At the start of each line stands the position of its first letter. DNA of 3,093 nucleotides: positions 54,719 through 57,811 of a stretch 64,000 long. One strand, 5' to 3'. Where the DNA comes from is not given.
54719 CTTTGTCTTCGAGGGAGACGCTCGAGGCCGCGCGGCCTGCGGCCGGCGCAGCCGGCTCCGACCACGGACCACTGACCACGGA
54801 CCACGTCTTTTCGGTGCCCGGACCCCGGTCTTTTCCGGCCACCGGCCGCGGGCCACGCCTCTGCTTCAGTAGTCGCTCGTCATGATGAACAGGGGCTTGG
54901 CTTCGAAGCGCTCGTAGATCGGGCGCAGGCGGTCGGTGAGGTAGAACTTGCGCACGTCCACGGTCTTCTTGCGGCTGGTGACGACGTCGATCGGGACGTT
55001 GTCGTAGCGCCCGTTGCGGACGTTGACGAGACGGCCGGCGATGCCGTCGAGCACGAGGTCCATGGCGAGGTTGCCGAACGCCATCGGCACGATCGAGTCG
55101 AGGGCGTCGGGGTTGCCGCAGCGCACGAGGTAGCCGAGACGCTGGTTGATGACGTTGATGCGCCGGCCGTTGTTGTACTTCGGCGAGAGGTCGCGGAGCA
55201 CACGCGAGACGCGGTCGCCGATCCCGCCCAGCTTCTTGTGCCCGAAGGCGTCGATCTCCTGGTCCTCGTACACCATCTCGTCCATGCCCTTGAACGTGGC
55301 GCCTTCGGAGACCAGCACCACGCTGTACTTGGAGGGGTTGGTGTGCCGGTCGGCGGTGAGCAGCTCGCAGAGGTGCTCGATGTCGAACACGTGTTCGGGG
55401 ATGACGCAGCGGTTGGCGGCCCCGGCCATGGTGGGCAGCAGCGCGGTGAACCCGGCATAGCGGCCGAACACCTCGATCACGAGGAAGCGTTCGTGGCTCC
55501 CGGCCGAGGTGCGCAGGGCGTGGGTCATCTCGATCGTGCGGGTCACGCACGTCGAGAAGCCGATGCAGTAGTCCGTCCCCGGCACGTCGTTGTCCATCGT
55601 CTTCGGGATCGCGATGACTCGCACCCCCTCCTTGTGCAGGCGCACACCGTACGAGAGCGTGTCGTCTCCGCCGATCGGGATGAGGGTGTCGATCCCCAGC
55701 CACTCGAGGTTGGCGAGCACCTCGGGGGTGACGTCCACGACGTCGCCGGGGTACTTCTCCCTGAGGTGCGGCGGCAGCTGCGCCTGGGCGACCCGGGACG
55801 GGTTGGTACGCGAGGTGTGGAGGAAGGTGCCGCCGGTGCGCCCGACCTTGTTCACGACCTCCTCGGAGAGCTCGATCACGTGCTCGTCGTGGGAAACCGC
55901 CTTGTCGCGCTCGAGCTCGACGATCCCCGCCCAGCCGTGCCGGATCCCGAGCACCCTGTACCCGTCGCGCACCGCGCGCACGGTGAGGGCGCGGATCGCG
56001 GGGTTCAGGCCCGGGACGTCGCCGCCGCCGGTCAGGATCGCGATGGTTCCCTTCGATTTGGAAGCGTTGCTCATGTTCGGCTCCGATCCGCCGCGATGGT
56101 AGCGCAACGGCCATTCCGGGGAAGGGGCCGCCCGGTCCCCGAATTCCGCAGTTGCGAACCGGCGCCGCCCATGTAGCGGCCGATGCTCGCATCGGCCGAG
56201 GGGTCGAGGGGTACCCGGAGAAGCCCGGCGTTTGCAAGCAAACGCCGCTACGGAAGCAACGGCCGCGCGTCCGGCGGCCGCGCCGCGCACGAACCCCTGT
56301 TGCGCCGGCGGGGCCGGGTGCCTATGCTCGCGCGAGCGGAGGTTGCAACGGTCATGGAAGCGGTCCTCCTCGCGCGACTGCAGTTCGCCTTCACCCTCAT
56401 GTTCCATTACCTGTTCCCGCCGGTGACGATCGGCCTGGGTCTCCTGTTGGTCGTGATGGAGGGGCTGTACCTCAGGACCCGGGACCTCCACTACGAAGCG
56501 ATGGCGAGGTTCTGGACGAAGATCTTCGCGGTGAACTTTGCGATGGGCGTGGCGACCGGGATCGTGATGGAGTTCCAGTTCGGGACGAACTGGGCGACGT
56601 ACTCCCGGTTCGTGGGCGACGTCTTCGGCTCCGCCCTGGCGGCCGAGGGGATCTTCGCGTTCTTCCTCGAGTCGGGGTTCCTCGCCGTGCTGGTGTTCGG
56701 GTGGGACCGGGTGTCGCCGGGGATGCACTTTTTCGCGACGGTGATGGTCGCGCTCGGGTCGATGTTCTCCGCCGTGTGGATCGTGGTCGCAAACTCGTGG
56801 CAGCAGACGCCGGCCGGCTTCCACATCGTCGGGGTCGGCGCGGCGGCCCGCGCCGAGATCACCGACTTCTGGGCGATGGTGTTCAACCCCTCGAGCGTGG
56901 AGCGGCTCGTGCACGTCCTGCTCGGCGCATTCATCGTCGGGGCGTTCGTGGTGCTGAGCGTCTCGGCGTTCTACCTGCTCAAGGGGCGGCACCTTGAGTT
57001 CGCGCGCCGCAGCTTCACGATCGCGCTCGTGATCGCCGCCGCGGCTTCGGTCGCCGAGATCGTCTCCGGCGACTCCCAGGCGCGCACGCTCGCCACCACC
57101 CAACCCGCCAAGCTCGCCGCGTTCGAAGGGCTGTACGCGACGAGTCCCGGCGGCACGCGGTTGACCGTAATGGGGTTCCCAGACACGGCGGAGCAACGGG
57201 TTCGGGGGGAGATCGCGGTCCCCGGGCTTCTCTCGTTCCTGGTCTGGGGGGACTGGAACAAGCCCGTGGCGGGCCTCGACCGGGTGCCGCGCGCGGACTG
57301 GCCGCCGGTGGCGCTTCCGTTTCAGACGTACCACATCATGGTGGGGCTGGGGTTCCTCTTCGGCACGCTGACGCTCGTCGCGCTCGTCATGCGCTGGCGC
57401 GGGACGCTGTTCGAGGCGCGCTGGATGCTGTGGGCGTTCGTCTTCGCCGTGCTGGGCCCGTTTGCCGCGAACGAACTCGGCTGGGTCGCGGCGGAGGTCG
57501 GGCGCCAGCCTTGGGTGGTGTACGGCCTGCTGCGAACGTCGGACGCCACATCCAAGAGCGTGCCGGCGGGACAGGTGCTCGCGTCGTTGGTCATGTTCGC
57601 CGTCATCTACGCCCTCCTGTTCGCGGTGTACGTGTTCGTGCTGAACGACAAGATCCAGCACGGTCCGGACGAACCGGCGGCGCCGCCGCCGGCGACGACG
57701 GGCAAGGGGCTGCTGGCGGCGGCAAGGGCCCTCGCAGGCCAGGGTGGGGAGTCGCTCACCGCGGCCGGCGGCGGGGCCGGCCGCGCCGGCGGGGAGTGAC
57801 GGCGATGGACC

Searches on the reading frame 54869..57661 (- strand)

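Call 33: search_protein_families(library=pfam, proteins=[window:54869-57661:-])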
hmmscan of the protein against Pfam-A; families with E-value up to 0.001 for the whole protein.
window:54869-57661:- (931 aa): 1 family
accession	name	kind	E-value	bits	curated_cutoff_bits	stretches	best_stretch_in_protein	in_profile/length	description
PF00365.25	PFK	-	1.3e-67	228.5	30.9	1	540-869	2-276/277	Phosphofructokinase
